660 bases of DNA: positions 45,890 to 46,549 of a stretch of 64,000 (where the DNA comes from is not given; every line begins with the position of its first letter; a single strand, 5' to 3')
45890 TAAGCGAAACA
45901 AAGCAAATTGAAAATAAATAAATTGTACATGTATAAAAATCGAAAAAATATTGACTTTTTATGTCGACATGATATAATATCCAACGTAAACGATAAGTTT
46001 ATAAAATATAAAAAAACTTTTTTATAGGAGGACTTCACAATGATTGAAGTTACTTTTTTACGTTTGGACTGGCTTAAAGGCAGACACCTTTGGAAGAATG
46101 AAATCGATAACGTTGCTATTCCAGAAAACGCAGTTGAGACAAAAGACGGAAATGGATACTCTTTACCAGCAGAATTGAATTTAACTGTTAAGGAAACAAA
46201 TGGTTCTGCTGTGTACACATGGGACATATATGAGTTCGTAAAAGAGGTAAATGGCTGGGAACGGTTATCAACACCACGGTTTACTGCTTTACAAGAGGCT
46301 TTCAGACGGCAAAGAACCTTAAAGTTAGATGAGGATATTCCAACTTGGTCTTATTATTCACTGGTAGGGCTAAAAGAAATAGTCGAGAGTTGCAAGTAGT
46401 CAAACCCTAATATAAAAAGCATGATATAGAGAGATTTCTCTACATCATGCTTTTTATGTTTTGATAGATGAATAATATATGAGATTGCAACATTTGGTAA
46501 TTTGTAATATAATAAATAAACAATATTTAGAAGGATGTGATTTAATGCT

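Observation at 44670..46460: Accessory insertion splitting the usually adjacent secA-prfB pair: RhuM-family gene plus GC-richer ORFan, flanked by inverted repeats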

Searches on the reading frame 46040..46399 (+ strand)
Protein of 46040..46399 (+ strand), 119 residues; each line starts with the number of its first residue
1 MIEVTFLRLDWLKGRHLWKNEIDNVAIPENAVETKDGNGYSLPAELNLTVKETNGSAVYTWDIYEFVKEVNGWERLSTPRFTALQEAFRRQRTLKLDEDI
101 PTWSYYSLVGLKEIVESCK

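Call 5: search_protein_families(library=pfam, proteins=[window:46040-46399:+], max_evalue=1)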
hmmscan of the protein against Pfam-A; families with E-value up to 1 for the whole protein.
window:46040-46399:+ (119 aa): 0 families

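Call 10: find_encoding_contigs(protein=window:46040-46399:+, flank=8000, max_places=10)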
Protein window:46040-46399:+ (119 aa): 22 contigs read that carry it; 10 places shown.
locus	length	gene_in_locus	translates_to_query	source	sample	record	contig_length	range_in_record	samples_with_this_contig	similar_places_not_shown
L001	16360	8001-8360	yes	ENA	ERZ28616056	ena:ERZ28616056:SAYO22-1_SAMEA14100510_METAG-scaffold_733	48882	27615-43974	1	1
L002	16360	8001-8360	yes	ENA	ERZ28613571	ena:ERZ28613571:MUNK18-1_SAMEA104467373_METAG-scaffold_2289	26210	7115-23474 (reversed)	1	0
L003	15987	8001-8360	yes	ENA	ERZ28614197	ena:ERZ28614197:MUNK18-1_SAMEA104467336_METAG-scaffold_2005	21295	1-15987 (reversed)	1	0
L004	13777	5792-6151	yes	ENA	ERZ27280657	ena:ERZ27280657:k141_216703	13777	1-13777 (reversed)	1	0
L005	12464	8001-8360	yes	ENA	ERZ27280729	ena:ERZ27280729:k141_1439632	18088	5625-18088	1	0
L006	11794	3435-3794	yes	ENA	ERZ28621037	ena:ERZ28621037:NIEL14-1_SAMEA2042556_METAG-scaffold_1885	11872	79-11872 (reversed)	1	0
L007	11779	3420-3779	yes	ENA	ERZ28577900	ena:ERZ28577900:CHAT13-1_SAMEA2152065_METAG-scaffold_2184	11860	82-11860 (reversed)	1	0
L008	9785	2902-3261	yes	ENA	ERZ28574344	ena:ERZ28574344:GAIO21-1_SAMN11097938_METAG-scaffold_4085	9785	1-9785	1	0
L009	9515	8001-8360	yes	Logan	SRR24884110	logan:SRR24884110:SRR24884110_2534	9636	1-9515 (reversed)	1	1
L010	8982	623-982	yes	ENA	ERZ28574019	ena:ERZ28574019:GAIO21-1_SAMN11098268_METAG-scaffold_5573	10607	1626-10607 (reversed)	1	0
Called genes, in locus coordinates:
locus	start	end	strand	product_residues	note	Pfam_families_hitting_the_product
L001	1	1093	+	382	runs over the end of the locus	PF00226:DnaJ, PF01556:DnaJ_C, PF00684:DnaJ_CXXCXGXG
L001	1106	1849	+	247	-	PF20260:PUA_4, PF04452:Methyltrans_RNA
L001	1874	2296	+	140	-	-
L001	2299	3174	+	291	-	PF03755:YicC-like_N, PF08340:YicC-like_C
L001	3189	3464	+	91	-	PF04025:RemA-like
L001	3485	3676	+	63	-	PF01192:RNA_pol_Rpb6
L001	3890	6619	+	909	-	PF07517:SecA_DEAD, PF00270:DEAD, PF01043:SecA_PP_bind, PF21090:P-loop_SecA, PF07516:SecA_SW, PF02810:SEC-C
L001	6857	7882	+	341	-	PF13310:Virulence_RhuM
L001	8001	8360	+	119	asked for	-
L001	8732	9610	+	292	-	PF03462:PCRF, PF00472:RF-1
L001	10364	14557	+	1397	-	PF02811:PHP, PF00929:RNase_T, PF13482:RNase_H_2 (weak), PF07733:DNA_pol3_alpha, PF17657:DNA_pol3_finger, PF14579:HHH_6, PF12836:HHH_3 (weak)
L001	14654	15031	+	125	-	PF06961:DUF1294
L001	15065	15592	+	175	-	PF02482:Ribosomal_S30AE, PF16321:Ribosom_S30AE_C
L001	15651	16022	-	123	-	-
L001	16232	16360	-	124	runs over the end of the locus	-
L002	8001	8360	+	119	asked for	-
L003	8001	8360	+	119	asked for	-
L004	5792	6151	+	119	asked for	-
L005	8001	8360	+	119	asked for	-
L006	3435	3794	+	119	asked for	-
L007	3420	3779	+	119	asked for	-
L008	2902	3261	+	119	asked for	-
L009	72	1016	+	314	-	PF14659:Phage_int_SAM_3, PF00589:Phage_integrase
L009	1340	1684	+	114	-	-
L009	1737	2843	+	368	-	PF13306:LRR_5 (weak), PF13855:LRR_8 (faint), PF13306:LRR_5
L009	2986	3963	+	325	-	PF00431:CUB (weak)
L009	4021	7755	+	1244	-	PF26918:Ig_Eae, PF00395:SLH (faint)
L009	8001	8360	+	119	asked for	-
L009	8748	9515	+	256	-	?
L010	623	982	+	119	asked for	-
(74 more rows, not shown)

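Call 11: find_homologous_proteins(query=window:46040-46396:+, max_evalue=0.01)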
Query window:46040-46396:+ (119 aa): 6 proteins with E <= 0.01 among 9 candidates.
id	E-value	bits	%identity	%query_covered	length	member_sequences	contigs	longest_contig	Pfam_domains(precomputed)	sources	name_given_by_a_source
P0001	2.0e-74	265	99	100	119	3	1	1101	-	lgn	-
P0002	5.5e-74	264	99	100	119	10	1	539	-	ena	-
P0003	4.7e-49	184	74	100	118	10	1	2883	-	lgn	-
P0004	7.4e-49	183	74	100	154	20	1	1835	-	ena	-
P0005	2.5e-48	181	74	100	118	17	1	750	-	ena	-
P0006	7.4e-48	180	72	100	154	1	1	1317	-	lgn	-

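Call 30: search_protein_families(library=padloc, proteins=[window:46040-46399:+], max_evalue=1)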
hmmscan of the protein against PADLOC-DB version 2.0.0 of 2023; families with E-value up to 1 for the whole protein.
window:46040-46399:+ (119 aa): 0 families

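Call 32: search_protein_representatives(protein=window:46040-46396:+)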
Query: 119 residues. Proteins with E-value up to 0.001 (for the whole library): 21; up to 1e-10: 4; up to 1e-30: 1. The best 21 are listed.
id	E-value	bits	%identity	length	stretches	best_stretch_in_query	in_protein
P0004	2.3e-49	182.8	75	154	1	1-119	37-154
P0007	1.4e-17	80.2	100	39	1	1-39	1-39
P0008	1.4e-16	77.1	49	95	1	1-95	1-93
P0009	7.1e-14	68.3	44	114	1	1-118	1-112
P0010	3.2e-08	50.0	39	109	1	1-98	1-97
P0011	4.6e-08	49.5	38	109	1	5-100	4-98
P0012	2.6e-07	47.1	40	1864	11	30-64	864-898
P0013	4.3e-07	46.4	35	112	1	4-98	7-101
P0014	1.1e-05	41.8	32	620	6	43-109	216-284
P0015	2.1e-05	40.9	32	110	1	5-93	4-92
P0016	2.3e-05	40.8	29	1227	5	7-55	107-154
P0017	3.4e-05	40.3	30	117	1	3-96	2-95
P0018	3.4e-05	40.3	36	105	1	5-97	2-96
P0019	3.9e-05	40.1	55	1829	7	34-56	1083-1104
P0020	5.0e-05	39.7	33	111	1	5-106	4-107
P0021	1.3e-04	38.4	36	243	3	22-63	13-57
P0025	6.6e-04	36.1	33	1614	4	8-66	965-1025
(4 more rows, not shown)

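Call 34: search_protein_families(library=pfam, proteins=[P0012, P0014, P0016, P0019, P0025, P0021], max_evalue=0.01)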
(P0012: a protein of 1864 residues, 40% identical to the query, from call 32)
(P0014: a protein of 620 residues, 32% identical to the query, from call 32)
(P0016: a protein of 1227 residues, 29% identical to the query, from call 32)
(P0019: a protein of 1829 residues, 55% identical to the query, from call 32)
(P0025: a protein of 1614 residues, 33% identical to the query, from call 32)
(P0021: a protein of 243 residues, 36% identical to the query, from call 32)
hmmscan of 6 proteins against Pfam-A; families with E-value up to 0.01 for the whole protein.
P0012 (1864 aa): 5 families
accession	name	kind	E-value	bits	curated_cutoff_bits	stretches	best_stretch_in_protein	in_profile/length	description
PF18962.6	Por_Secre_tail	-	3.6e-14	53.3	27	1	1787-1862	1-75/75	Secretion system C-terminal sorting domain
PF16967.11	TcfC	-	5.1e-09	36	29.4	0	1068-1085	39-56/68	E-set like domain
PF24991.2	Ig_NUP210_4th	-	3.2e-07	30.4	25.2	0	1204-1240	10-46/79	NUP210 forth Ig-like domain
PF06804.17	Lipoprotein_18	-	3.7e-05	23.3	25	0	921-963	262-302/323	NlpB/DapX lipoprotein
PF13019.12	Sde2_N_Ubi_yeast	-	0.0099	16.7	26.4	0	1268-1309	10-53/86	Yeast Splicing regulator sde2, N-terminal ubiquitin domain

P0014 (620 aa): 22 families
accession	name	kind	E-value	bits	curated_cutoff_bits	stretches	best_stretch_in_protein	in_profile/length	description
PF17803.7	Cadherin_4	-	7.1e-22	78.1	25.1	5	147-221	3-63/71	Bacterial cadherin-like domain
PF00801.26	PKD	-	6.2e-16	58.6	23.5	0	11-62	29-80/80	PKD domain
PF05345.18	He_PIG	-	3.2e-15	56.8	24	1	29-63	62-96/96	Putative Ig domain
PF19077.6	Big_13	-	1.3e-11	45.3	27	0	24-62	60-100/102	Bacterial Ig-like domain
PF18099.7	CBM_35_2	-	2.6e-11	44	23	0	394-451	37-91/112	Carbohydrate binding module (family 35)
PF09684.15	Tail_P2_I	-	8.3e-11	42.4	20.6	0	293-326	95-129/139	Phage tail protein (Tail_P2_I)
PF20578.4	aBig_2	-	5.8e-10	39.3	27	0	33-64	57-88/89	Atrophied bacterial Ig domain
PF19079.5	CFSR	-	1e-09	38.9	27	0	392-408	14-30/49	Collagen-flanked surface repeat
PF18911.6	PKD_4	-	1.6e-09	38.1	27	0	394-418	59-85/85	PKD domain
PF16184.11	Cadherin_3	-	5.9e-09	36.3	25.5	0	83-110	18-45/106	Cadherin-like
PF07495.19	Y_Y_Y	-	3.5e-08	33.7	26.6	0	394-418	37-64/65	Y_Y_Y domain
PF16099.11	RMI1_C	-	3.1e-06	27.5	27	0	39-58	43-62/143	Recq-mediated genome instability protein 1, C-terminal OB-fold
PF18981.6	InlK_D3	-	3.4e-05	24.3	25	0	37-62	48-73/75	Internalin K domain (D3/D4)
PF11797.14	WxLIP_HBD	-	7e-05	23.2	28.9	0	394-420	104-130/138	WxL Interacting Protein, host binding domain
PF24910.1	Ig_SIBA-E_3rd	-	7.6e-05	23.4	27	0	5-50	42-85/86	Integrin beta-like protein A-E, third Ig-like domain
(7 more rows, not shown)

P0016 (1227 aa): 1 family
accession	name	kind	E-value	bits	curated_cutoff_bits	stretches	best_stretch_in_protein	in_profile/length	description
PF22417.1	Hmr1_E-cad-like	-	0.0012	19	27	0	130-137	6-13/23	Cadherin-related hmr-1 E-cadherin-like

P0019 (1829 aa): 6 families
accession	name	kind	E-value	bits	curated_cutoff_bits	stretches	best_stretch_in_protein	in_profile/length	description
PF17963.7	Big_9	-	5.7e-292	944.2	23.6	17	1401-1490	3-89/89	Bacterial Ig domain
PF17892.7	Cadherin_5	-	3.1e-229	742.4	26.5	16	1302-1393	3-97/98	Cadherin-like domain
PF17803.7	Cadherin_4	-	3.9e-199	646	25.1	17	1292-1361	2-71/71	Bacterial cadherin-like domain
PF16184.11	Cadherin_3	-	3.2e-29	101.5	25.5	0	1032-1098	24-105/106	Cadherin-like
PF19076.6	CshA_repeat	-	4.5e-17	63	27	0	656-706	51-102/103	Surface adhesin CshA repetitive domain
PF17342.7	DUF5372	-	1.4e-12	47.9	25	0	1261-1308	13-58/78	Family of unknown function (DUF5372)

P0025 (1614 aa): 21 families
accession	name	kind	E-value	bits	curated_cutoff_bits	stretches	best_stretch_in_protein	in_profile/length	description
PF00028.23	Cadherin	-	2.3e-147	480.3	28.8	8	1223-1310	1-93/93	Cadherin domain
PF00041.27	fn3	-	4.8e-59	197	25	6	722-805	13-83/84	Fibronectin type III domain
PF17963.7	Big_9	-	2.7e-47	160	23.6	8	1413-1508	1-89/89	Bacterial Ig domain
PF23592.1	Cadherin_CELSR2_9th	-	1.2e-45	154.1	36.8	5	1029-1099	21-91/100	CELSR2-like, ninth cadherin domain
PF17803.7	Cadherin_4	-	2.2e-37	127.8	25.1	6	1203-1273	1-69/71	Bacterial cadherin-like domain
PF25374.1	Cadherin_FAT4_N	-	2.7e-25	89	35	2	1222-1292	4-68/85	FAT4-like, N-terminal cadherin-like domain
PF16656.11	Pur_ac_phosph_N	-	2.8e-25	89.1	30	0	60-148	6-90/93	Purple acid Phosphatase, N-terminal domain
PF25059.1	FN3_DSCAM-DSCAML_C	-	7.2e-20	71.6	39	1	77-159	14-89/89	DSCAM/DSCAML C-terminal Fn3-like domain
PF22914.2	Fibulin_C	-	1.8e-18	67.1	24.6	0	1526-1609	9-95/99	Fibulin C-terminal Ig-like domain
PF22352.2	K319L-like_PKD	-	2.4e-14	53.5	27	0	1441-1509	19-84/84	K319L-like, PKD domain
PF08758.17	Cadherin_pro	-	2.8e-13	50.3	23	0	1216-1299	4-81/90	Cadherin prodomain like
PF07495.19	Y_Y_Y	-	1.9e-10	40.9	26.6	0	538-588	12-56/65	Y_Y_Y domain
PF17892.7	Cadherin_5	-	7.2e-10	39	26.5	1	842-910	33-98/98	Cadherin-like domain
PF16403.11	Bact_surface_Ig-like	-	6.5e-09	36.2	27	0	1468-1509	30-71/71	Bacterial surface protein, Ig-like domain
PF24489.1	Ig_J_second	-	3.6e-07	30.6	27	0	69-147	13-90/105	Tip attachment protein J second Ig-like domain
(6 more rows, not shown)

P0021 (243 aa): 6 families
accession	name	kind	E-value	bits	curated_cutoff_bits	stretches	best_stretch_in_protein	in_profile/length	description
PF04265.19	TPK_B1_binding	-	1.3e-09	38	22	0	130-180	10-63/67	Thiamin pyrophosphokinase, vitamin B1 binding domain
PF19813.4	DUF6296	-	7.8e-05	23.1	27.2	0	38-71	25-58/78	Family of unknown function (DUF6296)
PF11476.16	TgMIC1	-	0.00021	21.5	28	0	58-105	51-101/117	Toxoplasma gondii micronemal protein 1 TgMIC1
PF24698.1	DUF7662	-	0.0012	19.1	26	0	66-103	30-70/72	Domain of unknown function (DUF7662)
PF05752.16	Calici_MSP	-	0.0022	18.4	25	0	78-139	104-165/165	Calicivirus minor structural protein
PF14168.11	YjzC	-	0.0053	17.5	25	0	113-135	2-23/55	YjzC-like protein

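Call 37: find_homologous_proteins(query=A2, max_evalue=0.001)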
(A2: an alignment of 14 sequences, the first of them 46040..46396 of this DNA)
Query A2 (14 sequences) (119 aa, profile of the alignment): 57 proteins with E <= 0.001 among 712 candidates.
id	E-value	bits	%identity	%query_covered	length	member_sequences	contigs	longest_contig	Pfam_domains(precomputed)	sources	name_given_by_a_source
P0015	5.1e-39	150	32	87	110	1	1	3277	-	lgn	-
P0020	1.1e-37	146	33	79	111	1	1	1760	-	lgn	-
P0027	8.2e-37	143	30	81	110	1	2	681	-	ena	-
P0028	1.9e-36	142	36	77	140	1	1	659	-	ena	-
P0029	3.5e-36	141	30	88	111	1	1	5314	-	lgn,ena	-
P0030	4.7e-36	141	30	82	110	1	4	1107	-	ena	-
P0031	7.2e-36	140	33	78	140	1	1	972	-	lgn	-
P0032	7.8e-36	140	31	82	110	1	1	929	-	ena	-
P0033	1.7e-35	139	33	82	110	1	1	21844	-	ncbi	-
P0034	2.3e-35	139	32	81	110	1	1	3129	-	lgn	-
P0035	2.9e-35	138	30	91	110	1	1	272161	-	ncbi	-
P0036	1.9e-34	136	34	79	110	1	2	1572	-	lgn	-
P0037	2.4e-34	135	34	78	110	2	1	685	-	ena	-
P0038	2.6e-34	135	31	77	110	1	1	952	-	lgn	-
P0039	7.6e-34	134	29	82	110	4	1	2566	-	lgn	-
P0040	7.8e-34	134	31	82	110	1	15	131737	-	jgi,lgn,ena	-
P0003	1.6e-31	126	74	100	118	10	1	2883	-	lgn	-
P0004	6.1e-31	124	74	100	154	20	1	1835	-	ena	-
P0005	1.9e-29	120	74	100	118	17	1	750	-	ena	-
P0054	3.7e-25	106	27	52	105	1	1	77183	-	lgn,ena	-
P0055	3.5e-24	103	24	97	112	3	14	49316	-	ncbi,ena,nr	ncbi:MAG: hypothetical protein ILA02_07510 [Clostridia bacterium]|nr:hypothetical protein [Clostridi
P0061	2.1e-16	78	28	74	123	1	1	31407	-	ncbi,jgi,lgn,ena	-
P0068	3.4e-9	54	39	15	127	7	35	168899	-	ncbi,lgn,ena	-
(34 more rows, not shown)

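Call 38: find_encoding_contigs(protein=P0035, flank=6000, max_places=2)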
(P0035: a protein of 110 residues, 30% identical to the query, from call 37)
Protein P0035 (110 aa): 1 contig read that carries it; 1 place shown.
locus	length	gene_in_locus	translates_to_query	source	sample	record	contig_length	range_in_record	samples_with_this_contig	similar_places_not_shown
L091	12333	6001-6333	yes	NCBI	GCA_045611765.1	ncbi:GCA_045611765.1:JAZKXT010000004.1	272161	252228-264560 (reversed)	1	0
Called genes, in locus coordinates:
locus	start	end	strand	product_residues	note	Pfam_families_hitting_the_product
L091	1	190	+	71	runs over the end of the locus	-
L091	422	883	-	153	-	PF00692:dUTPase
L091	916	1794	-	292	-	PF01435:Peptidase_M48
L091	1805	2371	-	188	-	PF04011:LemA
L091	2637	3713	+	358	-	PF03990:DUF348 (weak), PF07501:G5, PF01464:SLT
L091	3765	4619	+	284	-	PF00398:RrnaAD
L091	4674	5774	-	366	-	PF02618:YceG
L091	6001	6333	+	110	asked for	-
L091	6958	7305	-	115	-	-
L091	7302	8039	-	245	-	-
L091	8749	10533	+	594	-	PF10412:TrwB_AAD_bind, PF12696:TraG-D_C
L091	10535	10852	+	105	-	PF04956:TrbC (weak), PF18895:T4SS_pilin (weak)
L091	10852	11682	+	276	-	-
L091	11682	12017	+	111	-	-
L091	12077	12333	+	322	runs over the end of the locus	PF07261:DnaB_2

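Call 39: find_encoding_contigs(protein=P0040, flank=6000, max_places=3)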
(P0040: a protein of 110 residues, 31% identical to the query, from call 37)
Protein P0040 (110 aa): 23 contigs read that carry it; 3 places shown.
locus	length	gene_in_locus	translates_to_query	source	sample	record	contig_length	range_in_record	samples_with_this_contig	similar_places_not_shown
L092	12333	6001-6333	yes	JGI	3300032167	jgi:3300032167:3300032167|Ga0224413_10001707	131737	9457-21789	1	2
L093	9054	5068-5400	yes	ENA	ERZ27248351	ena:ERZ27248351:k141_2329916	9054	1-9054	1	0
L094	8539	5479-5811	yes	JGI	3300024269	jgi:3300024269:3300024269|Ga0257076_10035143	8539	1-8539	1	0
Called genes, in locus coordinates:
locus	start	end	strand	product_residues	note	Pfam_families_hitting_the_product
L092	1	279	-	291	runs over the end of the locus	PF01435:Peptidase_M48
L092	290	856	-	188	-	PF04011:LemA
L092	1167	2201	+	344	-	PF03990:DUF348, PF07501:G5, PF01464:SLT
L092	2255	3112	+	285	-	PF00398:RrnaAD, PF13649:Methyltransf_25 (weak)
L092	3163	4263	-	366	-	PF02618:YceG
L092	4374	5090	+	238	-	PF01551:Peptidase_M23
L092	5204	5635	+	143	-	-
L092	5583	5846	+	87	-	-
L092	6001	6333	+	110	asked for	-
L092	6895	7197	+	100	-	-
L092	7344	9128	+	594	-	PF10412:TrwB_AAD_bind, PF12696:TraG-D_C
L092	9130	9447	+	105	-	PF04956:TrbC (weak), PF18895:T4SS_pilin (weak)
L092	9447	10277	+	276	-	PF19590:TrbL_3 (weak)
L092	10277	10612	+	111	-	-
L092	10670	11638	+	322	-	PF07261:DnaB_2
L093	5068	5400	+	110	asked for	-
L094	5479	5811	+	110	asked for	-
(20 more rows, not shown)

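Call 40: find_encoding_contigs(protein=P0055, flank=6000, max_places=3)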
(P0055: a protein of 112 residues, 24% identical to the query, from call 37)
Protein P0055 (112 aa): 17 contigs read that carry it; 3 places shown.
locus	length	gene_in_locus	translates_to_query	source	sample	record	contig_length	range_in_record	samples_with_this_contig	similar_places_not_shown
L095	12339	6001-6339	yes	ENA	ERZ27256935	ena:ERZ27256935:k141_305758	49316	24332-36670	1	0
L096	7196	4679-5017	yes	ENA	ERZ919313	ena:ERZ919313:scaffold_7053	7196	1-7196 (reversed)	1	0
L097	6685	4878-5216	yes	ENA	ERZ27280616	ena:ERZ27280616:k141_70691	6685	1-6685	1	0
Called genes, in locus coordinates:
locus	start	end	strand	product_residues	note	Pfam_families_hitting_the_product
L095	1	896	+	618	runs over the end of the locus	PF00753:Lactamase_B, PF12706:Lactamase_B_2, PF23023:Anti-Pycsar_Apyc1 (faint), PF22505:RNase_J_b_CASP, PF07521:RMMBL, PF17770:RNase_J_C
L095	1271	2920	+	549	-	PF00749:tRNA-synt_1c, PF19269:Anticodon_2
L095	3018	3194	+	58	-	PF06107:DUF951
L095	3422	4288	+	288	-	PF00198:2-oxoacid_dh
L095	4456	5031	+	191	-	-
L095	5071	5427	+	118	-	-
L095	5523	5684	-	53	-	-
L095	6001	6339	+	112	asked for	-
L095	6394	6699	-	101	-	-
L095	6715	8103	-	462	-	PF01076:Mob_Pre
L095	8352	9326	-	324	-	-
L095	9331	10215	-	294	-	PF00239:Resolvase, PF07508:Recombinase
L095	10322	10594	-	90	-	-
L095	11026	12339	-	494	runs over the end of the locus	PF07581:Glug (faint)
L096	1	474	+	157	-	?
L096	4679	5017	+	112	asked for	-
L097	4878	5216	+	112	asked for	-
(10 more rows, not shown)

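Call 41: predict_structure(alignment_id=A2)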
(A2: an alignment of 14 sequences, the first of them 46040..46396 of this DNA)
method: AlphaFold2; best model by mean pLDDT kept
length: 119 residues; sequences in the alignment: 14
mean_pLDDT: 91.4   pTM: 0.79
mean pLDDT of the five models: 91.4, 91.4, 91.1, 90.5, 90.0
residues with pLDDT >= 90: 88; 70-90: 29; 50-70: 2; < 50: 0
segments of 3 or more residues with pLDDT < 50: none
pLDDT, mean of each block of 10 residues (from residue 1): 95 90 78 90 94 92 95 93 96 91 90 92
secondary structure, 60 per line:
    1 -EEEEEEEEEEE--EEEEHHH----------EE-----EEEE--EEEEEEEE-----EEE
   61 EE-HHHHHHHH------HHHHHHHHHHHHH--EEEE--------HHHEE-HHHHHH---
elements in order: E2-12 E15-18 E39-42 E45-52 E58-62 H64-71 H78-90 E93-96 H111-116

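Call 46: fold_search(model_id=the predicted structure, library=pdb)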
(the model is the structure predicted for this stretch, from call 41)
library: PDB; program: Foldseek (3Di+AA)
matches with E <= 10: 762; with E <= 0.001: 0
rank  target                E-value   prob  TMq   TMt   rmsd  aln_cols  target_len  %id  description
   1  5tpn_H                1.1e-01  0.15  0.14  0.08  16.3        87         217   11  Crystal structure of RSV F in complex with human antibody hRSV90 (released 2017-02-01)
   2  7jie_C                2.0e-01  0.13  0.15  0.08  17.3        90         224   11  Structure of GII.4 P-domain in Complex with NORO-320 FAB (released 2021-06-30)
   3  8jiz_G                2.7e-01  0.11  0.14  0.08  17.1        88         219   10  Cryo-EM structure of GluN1-2A NMDAR in complex with human Fab5F6 in two fab bind conformation (released 2024-06-05)
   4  8dtr_E                3.2e-01  0.10  0.15  0.09  17.8        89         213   10  Crystal structure of SARS-CoV-2 spike stem helix peptide in complex with neutralizing antibody COV30-14 (released 2022-11-23)
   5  4hk3_J                3.4e-01  0.10  0.14  0.08  16.7        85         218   10  I2 Fab (unbound) from CH65-CH67 Lineage (released 2012-11-21)
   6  7wpd_X                3.4e-01  0.10  0.14  0.08  17.1        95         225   10  SARS-CoV-2 Omicron Variant S Trimer complexed with one JMB2002 Fab (released 2022-03-16)
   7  5w42_H                3.4e-01  0.10  0.14  0.08  16.6        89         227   11  Crystal structure of human monoclonal antibody H3v-47 in complex with influenza virus hemagglutinin from A/Minnesota/1 (released 2018-07-25)
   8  7mta_MODEL_1_H        3.7e-01  0.10  0.14  0.08  16.5        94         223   11  Rhodopsin kinase (GRK1)-S5E/S488E/T489E in complex with rhodopsin and Fab1 (released 2021-07-07)
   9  7wah_A                3.7e-01  0.04  0.12  0.02  13.6        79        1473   13  Structure of Cas7-11 in complex with guide RNA and target RNA (released 2022-06-15)
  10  7cm4_H                3.9e-01  0.10  0.14  0.08  16.6        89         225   13  Crystal Structure of COVID-19 virus spike receptor-binding domain complexed with a neutralizing antibody CT-P59 (released 2021-01-20)
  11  8q4k_BBB              3.9e-01  0.08  0.14  0.09  15.7        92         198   13  Crystal structure of Borrelia burgdorferi BB0158 (released 2024-01-03)
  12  6ug9_J                4.4e-01  0.13  0.15  0.08  16.1        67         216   10  Complex of ch28/11 Fab and SSEA-4 (hexagonal form) (released 2019-12-18)
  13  7qti_F                4.4e-01  0.13  0.14  0.08  15.4        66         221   14  SARS-CoV-2 S Omicron Spike B.1.1.529 - 3-P2G3 and 1-P5C3 Fabs (Global) (released 2022-08-03)
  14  9n5h_H                4.6e-01  0.10  0.14  0.08  17.3        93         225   12  Endogenous Pfs230D1-6 in complex with RUPA-97, LMIV230-01, and 2A2 Fab domains (released 2025-10-15)
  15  9mid_H                4.9e-01  0.09  0.14  0.09  16.2        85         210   13  Crystal structure of the VRC01-class antibody 3G08, derived from GT1.1 vaccination, in complex with eOD-GT8 (released 2025-05-28)
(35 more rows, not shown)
